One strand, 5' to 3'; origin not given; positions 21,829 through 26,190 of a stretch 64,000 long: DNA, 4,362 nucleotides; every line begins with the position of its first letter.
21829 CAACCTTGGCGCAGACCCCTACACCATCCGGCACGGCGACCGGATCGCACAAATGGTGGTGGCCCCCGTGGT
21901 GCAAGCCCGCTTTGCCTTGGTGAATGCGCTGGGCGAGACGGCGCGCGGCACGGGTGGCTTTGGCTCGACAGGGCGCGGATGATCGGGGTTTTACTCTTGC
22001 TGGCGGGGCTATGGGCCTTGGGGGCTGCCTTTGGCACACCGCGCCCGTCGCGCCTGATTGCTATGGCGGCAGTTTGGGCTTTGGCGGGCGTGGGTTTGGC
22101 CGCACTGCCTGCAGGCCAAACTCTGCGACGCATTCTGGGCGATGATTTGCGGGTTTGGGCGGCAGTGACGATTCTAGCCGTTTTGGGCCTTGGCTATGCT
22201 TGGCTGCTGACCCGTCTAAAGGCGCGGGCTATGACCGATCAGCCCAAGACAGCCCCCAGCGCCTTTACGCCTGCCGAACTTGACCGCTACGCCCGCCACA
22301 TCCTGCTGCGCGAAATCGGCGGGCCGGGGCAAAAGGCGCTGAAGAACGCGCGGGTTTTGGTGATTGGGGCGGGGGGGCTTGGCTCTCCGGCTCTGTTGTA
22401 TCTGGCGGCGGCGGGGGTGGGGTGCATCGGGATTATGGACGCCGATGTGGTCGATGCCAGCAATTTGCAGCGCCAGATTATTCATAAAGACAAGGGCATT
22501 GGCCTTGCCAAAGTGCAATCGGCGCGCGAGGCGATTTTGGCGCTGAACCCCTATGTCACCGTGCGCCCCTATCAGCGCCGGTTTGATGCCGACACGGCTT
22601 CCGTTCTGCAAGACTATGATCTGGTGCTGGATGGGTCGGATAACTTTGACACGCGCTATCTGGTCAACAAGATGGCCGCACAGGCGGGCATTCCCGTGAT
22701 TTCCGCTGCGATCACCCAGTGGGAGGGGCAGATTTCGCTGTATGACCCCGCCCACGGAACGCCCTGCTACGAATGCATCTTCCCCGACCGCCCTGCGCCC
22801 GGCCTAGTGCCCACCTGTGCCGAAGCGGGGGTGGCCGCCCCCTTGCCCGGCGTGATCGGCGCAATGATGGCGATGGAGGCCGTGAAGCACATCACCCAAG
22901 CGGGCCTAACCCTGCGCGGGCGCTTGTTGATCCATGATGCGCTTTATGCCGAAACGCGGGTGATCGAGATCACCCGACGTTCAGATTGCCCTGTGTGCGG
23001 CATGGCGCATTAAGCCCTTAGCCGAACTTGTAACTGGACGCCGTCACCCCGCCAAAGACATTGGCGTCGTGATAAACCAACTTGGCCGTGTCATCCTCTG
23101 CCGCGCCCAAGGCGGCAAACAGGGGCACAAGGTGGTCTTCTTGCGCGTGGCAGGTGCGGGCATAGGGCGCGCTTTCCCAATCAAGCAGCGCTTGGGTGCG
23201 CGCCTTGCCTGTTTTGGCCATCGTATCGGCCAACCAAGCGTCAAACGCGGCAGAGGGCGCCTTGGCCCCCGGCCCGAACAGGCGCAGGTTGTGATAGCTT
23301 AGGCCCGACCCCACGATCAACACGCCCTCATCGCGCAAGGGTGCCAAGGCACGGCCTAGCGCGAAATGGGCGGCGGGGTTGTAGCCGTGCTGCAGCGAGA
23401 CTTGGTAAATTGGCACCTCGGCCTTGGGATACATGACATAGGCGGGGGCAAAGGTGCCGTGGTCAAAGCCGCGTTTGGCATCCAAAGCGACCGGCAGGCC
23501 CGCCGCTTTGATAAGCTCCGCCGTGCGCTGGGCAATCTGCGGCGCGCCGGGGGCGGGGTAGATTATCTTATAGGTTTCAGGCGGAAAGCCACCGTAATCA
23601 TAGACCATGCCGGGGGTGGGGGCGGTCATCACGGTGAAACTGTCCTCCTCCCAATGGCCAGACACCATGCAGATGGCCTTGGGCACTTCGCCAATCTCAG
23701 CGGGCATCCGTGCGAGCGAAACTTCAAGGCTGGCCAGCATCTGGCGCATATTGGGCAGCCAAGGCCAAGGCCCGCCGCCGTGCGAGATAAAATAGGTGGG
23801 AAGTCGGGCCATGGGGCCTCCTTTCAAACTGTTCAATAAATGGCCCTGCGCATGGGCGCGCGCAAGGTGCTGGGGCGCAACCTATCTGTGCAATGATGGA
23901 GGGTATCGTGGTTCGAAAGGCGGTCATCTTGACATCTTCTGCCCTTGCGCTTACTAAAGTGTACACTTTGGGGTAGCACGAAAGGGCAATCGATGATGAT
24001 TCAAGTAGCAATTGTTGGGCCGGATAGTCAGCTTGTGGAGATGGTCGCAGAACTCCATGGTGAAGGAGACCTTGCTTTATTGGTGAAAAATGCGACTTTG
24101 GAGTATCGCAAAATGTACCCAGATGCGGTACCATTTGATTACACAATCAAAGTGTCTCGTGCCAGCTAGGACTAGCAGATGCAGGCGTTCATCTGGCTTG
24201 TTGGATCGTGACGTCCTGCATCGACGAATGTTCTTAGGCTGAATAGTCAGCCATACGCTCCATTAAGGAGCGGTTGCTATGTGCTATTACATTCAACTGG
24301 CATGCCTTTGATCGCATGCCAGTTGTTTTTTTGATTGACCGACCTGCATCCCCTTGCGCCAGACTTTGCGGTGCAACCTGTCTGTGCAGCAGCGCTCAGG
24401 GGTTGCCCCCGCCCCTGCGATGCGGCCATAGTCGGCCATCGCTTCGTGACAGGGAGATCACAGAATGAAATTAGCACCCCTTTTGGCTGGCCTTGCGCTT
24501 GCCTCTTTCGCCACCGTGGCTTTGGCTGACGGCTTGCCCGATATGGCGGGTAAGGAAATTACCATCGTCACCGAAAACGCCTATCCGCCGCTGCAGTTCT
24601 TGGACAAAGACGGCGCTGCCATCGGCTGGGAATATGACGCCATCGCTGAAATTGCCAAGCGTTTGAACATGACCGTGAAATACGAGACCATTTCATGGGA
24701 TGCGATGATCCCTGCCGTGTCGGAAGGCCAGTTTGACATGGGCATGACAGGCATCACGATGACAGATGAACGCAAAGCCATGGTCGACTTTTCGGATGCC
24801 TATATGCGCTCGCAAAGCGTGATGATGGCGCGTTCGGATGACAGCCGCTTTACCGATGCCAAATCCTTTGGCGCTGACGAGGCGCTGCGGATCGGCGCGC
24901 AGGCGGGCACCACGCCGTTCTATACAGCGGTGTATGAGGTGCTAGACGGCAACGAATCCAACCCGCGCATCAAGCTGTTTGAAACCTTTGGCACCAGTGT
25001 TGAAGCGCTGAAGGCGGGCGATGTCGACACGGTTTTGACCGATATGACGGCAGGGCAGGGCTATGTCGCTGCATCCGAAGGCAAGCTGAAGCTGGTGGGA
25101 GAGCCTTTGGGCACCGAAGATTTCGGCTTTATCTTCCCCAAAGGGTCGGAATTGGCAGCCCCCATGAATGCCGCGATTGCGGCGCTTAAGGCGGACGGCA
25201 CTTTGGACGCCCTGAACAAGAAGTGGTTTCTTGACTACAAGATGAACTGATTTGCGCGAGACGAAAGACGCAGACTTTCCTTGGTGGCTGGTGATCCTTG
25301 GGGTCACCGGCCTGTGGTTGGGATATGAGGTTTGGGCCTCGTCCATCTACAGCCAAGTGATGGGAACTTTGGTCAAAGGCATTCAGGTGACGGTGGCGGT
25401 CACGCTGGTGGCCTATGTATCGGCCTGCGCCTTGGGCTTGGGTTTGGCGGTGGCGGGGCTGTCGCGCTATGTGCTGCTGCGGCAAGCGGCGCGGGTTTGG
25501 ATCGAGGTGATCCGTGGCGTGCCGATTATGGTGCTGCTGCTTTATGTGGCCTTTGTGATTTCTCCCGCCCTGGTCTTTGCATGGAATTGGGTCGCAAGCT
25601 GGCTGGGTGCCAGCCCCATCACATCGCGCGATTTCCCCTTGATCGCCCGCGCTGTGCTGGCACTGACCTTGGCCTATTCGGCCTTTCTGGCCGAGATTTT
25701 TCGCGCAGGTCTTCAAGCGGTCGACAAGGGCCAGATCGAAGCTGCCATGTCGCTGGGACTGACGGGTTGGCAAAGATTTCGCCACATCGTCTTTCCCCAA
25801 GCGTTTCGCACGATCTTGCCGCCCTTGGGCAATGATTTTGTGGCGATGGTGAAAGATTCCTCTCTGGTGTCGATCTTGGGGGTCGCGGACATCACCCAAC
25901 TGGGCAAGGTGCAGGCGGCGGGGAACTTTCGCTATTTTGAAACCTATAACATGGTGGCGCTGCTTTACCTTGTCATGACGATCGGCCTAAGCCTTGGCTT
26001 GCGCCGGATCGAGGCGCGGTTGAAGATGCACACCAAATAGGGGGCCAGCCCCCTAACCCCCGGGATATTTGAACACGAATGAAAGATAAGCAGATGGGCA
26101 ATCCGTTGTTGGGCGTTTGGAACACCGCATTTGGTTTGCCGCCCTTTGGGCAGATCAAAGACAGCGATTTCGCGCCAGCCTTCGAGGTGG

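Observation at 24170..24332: Multi-hairpin RNA with a sequestered-SD 10-codon Cys peptide running into a strong terminator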

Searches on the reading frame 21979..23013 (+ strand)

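Call 13: search_protein_families(library=pfam, proteins=[window:21979-23013:+], max_evalue=0.01)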
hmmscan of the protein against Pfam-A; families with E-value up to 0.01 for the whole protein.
window:21979-23013:+ (344 aa): 2 families
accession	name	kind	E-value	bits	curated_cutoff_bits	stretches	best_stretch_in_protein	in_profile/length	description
PF00899.27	ThiF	-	8.2e-75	251.4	28.1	1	104-339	1-238/238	ThiF family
PF03435.24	Sacchrp_dh_NADP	-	0.00095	19.9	25.1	1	126-245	1-100/129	Saccharopine dehydrogenase NADP binding domain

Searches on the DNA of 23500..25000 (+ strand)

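Call 3: search_rna_families(source=window, start=23500, end=25000, threshold=evalue, max_evalue=10, show_alignments=3)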
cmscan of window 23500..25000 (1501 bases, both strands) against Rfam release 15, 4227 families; matches with E-value up to 10: 3.
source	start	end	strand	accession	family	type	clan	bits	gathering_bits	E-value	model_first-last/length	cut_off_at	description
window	23934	23994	-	RF03406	mir-3099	Gene; miRNA;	-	16.5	95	6.2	1-84/84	no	mir-3099 microRNA precursor family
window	24162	24297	+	RF01755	rmf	Cis-reg;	-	15.5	45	8.1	1-132/132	no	rmf RNA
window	24292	24330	+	RF01390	isrG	Gene; sRNA;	-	11.1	100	2.9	1-279/279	no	isrG Hfq binding RNA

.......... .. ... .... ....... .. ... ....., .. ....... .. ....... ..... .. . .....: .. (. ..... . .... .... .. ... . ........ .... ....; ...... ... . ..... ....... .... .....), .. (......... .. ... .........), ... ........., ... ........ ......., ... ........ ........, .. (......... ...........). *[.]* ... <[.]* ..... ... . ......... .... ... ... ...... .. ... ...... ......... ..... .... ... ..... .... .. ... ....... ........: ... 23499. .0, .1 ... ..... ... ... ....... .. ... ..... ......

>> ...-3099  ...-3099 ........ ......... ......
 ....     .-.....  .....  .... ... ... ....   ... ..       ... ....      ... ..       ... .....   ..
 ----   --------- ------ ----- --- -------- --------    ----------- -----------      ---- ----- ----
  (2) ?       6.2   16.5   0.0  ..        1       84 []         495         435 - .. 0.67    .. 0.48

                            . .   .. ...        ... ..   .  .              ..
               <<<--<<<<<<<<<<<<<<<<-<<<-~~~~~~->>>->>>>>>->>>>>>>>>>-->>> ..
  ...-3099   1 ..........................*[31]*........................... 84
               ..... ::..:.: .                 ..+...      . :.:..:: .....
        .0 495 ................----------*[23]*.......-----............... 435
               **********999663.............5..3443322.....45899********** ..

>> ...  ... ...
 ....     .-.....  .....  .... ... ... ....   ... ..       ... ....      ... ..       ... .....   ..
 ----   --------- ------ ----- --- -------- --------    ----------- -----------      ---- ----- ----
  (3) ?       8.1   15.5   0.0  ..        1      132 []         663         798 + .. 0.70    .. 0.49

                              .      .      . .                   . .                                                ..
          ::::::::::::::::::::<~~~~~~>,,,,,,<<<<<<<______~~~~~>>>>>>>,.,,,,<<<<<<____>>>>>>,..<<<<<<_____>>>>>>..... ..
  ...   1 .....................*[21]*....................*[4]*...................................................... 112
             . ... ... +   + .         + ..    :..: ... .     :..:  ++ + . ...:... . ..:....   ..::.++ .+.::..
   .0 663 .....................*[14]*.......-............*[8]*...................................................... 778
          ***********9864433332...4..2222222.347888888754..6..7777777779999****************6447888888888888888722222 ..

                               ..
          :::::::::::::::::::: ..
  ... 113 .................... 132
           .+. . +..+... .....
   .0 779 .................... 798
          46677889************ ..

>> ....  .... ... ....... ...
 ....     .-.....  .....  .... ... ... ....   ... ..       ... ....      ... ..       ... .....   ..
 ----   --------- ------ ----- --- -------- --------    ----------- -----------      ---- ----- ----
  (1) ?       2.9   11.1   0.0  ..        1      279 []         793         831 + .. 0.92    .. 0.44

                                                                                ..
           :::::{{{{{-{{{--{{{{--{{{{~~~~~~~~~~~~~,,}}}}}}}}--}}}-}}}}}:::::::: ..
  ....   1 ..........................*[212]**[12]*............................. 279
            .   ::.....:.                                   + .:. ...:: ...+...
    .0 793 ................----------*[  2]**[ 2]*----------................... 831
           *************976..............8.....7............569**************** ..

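Call 24: search_dna_similar(query=window:23893-24372:+, collection=plasmids, mode=distant, max_evalue=1)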
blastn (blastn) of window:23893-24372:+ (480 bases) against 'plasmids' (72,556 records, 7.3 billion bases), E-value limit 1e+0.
No match.

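Call 25: search_dna_similar(query=window:23893-24372:+, collection=phages, mode=distant, max_evalue=1)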
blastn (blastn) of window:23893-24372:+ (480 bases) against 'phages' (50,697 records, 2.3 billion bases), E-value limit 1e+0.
Records with a match: 2; places in all: 2; records where one place covers at least 80% of the query: 0.
Best place of each record, by identity: 80-90% 2.
By first word of the organism name: Vibrio 2.
By host as written in the record: Vibrio anguillarum PF4 2.
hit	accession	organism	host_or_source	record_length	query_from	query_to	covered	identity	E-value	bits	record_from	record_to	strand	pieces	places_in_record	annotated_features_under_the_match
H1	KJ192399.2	Vibrio phage CHOED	Vibrio anguillarum PF4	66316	342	383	9%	83.3%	1e-1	44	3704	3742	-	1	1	hypothetical protein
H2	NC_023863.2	Vibrio phage CHOED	Vibrio anguillarum PF4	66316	342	383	9%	83.3%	1e-1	44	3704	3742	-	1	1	tail protein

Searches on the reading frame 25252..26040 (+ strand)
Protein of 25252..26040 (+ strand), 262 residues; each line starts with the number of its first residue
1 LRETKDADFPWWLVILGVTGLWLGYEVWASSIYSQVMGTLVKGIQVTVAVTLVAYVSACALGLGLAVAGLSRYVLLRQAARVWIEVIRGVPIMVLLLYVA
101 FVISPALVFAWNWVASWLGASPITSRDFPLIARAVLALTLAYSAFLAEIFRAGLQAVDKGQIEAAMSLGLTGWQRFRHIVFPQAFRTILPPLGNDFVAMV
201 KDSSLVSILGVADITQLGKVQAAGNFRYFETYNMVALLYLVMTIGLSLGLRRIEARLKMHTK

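Call 13: search_protein_families(library=pfam, proteins=[window:25252-26040:+], max_evalue=0.01)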
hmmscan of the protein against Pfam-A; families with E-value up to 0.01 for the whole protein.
window:25252-26040:+ (262 aa): 1 family
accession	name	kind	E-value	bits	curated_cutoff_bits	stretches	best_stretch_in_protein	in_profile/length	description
PF00528.27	BPD_transp_1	-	2.5e-22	80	26.4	1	61-257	2-182/184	Binding-protein-dependent transport system inner membrane component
